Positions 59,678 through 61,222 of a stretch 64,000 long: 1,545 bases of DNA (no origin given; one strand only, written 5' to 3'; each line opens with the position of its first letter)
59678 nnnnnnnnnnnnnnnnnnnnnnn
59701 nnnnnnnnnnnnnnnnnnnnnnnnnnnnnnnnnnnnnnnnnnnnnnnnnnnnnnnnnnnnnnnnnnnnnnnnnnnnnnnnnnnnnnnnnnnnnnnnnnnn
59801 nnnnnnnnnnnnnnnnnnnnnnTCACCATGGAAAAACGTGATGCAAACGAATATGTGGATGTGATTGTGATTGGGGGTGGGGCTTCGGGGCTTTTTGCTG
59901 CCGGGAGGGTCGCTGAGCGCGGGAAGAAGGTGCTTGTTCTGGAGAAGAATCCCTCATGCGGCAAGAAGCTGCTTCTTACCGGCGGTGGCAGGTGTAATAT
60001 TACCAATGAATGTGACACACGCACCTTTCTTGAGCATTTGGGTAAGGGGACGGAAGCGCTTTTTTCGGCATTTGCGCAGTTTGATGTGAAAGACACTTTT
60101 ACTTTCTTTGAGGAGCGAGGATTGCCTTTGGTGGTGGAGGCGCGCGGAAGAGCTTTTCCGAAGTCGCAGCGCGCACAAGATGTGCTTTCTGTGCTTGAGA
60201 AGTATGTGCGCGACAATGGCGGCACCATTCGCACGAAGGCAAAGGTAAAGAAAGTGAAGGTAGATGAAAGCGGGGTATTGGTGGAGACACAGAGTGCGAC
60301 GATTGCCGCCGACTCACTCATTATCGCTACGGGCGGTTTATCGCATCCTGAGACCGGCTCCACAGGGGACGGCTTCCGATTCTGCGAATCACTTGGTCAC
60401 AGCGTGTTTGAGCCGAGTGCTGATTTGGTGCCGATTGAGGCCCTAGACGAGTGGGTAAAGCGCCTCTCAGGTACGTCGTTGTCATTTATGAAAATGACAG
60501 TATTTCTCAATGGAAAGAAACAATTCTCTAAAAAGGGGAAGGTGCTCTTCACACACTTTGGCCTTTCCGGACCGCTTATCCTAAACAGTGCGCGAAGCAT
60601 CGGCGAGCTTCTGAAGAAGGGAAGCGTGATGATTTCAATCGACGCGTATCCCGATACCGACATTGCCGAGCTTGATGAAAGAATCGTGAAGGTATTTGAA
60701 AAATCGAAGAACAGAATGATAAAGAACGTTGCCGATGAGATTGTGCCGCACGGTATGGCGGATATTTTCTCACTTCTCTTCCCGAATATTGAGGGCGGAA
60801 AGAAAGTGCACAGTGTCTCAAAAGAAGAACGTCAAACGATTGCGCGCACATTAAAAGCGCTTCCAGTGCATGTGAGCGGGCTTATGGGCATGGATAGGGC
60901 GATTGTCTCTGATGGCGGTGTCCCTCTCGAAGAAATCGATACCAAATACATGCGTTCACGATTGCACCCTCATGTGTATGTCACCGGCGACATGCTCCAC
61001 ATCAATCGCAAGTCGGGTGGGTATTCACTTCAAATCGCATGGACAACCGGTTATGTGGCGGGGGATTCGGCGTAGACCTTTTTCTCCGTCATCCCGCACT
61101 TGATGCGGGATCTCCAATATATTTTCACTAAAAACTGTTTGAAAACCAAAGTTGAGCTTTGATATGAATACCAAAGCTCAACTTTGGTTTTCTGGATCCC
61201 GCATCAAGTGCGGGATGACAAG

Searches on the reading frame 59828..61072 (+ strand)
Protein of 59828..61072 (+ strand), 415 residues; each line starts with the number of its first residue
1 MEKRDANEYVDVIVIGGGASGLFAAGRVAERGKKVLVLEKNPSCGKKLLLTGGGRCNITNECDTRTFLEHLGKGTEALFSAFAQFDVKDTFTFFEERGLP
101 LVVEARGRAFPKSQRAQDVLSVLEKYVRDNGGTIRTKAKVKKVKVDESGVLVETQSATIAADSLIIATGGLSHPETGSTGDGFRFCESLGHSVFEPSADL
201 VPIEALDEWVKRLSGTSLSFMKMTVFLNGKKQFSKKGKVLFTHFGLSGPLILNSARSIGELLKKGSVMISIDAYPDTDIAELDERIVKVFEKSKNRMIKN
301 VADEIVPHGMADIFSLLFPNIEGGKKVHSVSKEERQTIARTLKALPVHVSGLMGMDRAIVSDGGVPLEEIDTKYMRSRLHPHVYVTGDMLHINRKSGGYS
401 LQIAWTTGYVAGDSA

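Call 60: search_protein_families(library=pfam, proteins=[window:59828-61072:+], max_evalue=0.00001)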
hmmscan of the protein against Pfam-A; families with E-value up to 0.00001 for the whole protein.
window:59828-61072:+ (415 aa): 10 families
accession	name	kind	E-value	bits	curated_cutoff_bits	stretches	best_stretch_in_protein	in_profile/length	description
PF03486.20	HI0933_like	-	2.6e-76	256.7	50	1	11-413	2-243/244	HI0933-like protein Rossmann domain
PF22780.1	HI0933_like_1st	-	1.3e-30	106.9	27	1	199-360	3-165/165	HI0933-like protein barrel and H2TH domain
PF13738.12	Pyr_redox_3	-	1.2e-12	48.1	30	1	95-176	56-140/305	Pyridine nucleotide-disulphide oxidoreductase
PF01266.30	DAO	-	4.4e-12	46.6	27.9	1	11-45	1-35/353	FAD dependent oxidoreductase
PF00890.30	FAD_binding_2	-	3.1e-11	43.6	20.4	1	11-173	1-206/414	FAD binding domain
PF07992.20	Pyr_redox_2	-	2.8e-10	40.5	26.1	0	102-170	170-237/291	Pyridine nucleotide-disulphide oxidoreductase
PF12831.13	FAD_oxidored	-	1.1e-08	35.3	27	1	11-169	1-145/416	FAD dependent oxidoreductase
PF00070.33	Pyr_redox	-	3.1e-07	31.2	22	0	12-43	2-33/82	Pyridine nucleotide-disulphide oxidoreductase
PF13450.12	NAD_binding_8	-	4.6e-07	30.5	21.9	1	14-45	1-32/68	NAD(P)-binding Rossmann-like domain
PF01946.23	Thi4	-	6.5e-06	26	26.2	1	10-72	18-81/235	Thi4 family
